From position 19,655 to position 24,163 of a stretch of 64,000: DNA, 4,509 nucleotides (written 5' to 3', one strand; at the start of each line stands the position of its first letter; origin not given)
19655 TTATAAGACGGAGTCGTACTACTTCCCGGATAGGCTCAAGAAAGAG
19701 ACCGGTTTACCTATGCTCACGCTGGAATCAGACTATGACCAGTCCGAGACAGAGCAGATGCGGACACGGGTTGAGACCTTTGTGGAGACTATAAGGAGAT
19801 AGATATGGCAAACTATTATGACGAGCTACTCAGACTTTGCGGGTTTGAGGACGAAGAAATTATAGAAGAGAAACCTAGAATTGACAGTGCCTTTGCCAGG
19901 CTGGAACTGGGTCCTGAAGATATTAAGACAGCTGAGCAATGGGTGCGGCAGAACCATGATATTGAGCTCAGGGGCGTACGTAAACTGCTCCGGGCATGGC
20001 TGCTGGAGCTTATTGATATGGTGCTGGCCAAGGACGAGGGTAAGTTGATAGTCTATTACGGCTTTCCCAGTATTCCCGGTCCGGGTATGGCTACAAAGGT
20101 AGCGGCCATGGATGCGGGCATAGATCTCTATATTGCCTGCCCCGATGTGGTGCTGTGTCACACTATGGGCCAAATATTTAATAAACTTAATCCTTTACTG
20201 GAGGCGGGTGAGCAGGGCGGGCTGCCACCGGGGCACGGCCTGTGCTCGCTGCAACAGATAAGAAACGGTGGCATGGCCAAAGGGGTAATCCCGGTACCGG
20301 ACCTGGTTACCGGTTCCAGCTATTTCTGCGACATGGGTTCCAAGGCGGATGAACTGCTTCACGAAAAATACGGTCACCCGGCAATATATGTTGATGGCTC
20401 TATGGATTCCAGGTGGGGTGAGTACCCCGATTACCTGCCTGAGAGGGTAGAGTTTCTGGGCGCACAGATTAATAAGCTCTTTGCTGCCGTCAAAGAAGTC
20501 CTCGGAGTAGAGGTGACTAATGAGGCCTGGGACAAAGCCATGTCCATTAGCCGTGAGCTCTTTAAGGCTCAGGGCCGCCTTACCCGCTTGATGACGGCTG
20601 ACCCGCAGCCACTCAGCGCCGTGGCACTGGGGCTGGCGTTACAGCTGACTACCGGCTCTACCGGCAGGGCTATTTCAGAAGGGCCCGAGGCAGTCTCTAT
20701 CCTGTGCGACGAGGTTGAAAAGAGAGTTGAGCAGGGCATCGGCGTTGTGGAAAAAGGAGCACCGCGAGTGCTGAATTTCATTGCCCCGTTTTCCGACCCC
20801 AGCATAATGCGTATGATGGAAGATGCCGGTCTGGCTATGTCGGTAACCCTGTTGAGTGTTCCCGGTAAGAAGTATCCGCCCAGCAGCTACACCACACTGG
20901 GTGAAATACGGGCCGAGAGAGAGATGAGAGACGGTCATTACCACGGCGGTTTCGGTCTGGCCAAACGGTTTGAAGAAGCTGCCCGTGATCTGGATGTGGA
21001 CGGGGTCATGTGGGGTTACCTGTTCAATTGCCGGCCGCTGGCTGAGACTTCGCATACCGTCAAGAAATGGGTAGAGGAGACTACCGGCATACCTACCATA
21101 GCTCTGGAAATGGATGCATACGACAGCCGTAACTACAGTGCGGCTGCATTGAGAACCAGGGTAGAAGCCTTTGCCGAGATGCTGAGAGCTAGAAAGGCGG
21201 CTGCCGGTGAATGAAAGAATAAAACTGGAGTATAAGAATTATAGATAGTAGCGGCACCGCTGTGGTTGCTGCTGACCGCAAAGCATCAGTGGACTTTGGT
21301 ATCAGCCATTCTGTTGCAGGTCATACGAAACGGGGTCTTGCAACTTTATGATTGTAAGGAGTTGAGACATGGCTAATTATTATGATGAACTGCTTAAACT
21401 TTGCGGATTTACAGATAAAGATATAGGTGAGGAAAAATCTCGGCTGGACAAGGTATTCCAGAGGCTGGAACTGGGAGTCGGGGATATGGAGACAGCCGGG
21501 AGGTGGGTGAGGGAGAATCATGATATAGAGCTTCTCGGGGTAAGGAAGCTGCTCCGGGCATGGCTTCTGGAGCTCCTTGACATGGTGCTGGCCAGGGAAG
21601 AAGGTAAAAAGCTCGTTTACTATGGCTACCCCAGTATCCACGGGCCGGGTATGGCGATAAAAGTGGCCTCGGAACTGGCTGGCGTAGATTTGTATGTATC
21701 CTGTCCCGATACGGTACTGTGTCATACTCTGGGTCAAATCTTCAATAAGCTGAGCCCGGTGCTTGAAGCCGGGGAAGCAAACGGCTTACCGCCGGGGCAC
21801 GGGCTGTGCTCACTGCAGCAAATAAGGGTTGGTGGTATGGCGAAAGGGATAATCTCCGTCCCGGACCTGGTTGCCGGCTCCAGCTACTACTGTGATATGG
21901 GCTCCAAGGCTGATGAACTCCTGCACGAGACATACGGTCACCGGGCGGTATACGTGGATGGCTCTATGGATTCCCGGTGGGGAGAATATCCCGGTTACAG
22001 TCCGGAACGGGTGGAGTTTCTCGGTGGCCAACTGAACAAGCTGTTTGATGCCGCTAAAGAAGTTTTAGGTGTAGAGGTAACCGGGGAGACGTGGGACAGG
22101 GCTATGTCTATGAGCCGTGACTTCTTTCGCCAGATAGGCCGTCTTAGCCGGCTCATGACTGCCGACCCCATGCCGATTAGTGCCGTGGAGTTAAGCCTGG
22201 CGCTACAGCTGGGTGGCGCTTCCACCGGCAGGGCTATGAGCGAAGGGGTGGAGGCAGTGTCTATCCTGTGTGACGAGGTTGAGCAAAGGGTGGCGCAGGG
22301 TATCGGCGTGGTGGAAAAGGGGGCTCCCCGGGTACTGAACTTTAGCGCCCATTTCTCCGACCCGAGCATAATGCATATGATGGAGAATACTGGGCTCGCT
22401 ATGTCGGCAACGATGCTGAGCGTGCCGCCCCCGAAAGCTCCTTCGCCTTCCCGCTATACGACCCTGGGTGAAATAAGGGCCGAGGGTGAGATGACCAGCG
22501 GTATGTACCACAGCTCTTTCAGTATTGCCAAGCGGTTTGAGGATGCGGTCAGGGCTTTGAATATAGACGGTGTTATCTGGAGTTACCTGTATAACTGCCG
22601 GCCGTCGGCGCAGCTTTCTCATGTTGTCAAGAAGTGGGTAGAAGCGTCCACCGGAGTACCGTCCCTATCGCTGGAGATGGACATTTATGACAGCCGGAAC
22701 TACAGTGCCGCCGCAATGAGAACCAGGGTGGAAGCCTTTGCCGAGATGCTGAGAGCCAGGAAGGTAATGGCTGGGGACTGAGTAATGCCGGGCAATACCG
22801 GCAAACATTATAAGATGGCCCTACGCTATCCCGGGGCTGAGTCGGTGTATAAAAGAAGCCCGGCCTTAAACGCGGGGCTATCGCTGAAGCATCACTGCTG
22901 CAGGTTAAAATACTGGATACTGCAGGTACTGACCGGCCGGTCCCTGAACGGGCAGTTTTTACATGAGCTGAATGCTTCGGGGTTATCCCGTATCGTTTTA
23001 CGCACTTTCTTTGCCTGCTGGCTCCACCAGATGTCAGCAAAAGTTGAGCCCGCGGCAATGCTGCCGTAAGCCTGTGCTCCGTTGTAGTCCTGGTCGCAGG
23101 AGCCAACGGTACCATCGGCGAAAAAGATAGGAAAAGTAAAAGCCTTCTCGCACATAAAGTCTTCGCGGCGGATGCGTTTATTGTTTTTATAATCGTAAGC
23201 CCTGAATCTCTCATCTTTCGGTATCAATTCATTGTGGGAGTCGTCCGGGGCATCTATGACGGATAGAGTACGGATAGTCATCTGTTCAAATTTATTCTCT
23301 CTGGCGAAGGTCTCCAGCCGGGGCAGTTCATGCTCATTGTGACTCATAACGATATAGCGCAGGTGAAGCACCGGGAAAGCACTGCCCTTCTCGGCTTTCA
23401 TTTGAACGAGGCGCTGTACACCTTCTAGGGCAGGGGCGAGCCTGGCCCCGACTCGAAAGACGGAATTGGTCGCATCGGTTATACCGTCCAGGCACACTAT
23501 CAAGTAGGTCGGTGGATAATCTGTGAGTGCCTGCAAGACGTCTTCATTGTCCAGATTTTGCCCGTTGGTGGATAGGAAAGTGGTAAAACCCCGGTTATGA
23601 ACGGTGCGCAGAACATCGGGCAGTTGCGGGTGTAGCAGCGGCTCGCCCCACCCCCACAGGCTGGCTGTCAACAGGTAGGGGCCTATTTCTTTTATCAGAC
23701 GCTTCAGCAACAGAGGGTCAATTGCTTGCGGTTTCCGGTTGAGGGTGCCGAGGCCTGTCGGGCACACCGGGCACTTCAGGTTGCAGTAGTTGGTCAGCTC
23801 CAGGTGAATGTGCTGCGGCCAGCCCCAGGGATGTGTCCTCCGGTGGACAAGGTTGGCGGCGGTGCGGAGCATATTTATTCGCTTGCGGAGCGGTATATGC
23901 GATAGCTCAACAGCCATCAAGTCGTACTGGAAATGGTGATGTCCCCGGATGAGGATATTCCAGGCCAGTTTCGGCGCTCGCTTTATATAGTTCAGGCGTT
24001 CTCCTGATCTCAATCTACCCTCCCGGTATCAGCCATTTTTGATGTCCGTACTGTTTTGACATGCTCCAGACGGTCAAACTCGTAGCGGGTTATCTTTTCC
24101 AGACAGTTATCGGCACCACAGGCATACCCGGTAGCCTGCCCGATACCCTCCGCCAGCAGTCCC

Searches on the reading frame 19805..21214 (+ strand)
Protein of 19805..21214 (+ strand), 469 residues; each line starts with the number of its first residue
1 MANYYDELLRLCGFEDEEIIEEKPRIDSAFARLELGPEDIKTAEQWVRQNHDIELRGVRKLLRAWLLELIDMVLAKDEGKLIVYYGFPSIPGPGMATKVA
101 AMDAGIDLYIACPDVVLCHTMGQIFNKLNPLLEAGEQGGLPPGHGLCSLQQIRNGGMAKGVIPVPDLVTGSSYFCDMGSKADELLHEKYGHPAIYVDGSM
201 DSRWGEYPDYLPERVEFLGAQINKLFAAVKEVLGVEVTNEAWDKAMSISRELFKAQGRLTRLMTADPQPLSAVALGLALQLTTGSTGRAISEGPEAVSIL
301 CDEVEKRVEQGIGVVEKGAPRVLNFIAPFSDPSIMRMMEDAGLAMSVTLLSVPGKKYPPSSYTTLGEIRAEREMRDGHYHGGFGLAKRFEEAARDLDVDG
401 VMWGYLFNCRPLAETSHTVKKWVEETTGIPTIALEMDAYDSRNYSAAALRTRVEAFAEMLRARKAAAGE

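Call 27: search_protein_families(library=pfam, proteins=[window:19805-21214:+], max_evalue=0.00001)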
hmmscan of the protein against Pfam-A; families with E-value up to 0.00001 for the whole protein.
window:19805-21214:+ (469 aa): 1 family
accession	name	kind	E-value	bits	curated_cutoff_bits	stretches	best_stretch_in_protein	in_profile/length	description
PF06050.19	HGD-D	-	3.5e-32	112.7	28.4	1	131-460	26-342/342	2-hydroxyglutaryl-CoA dehydratase, D-component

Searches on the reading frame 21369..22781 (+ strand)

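Call 27: search_protein_families(library=pfam, proteins=[window:21369-22781:+], max_evalue=0.00001)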
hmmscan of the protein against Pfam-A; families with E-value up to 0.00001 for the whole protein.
window:21369-22781:+ (470 aa): 1 family
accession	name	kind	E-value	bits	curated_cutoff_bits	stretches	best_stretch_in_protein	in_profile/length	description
PF06050.19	HGD-D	-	6.2e-32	111.9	28.4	1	133-461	28-342/342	2-hydroxyglutaryl-CoA dehydratase, D-component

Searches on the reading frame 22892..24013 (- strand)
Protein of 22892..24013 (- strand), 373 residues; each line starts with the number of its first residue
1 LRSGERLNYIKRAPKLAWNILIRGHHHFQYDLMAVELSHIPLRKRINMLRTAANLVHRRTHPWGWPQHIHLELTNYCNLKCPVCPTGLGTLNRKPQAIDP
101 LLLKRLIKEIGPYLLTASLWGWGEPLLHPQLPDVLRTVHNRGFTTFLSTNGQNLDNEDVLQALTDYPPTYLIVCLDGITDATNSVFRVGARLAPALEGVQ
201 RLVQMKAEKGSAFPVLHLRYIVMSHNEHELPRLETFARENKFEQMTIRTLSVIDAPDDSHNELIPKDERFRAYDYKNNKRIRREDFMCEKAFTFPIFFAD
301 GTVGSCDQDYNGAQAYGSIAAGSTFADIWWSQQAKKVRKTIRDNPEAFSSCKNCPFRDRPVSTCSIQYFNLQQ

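Call 28: search_protein_families(library=pfam, proteins=[window:22892-24013:-], max_evalue=0.00001)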
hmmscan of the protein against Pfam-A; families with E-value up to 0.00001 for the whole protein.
window:22892-24013:- (373 aa): 2 families
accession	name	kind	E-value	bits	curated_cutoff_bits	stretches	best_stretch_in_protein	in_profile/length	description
PF04055.27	Radical_SAM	-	6.3e-15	56.2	29.5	1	72-209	2-143/166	Radical SAM superfamily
PF13186.11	SPASM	-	3.3e-06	27.7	21.5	1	297-355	10-67/67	Iron-sulfur cluster-binding domain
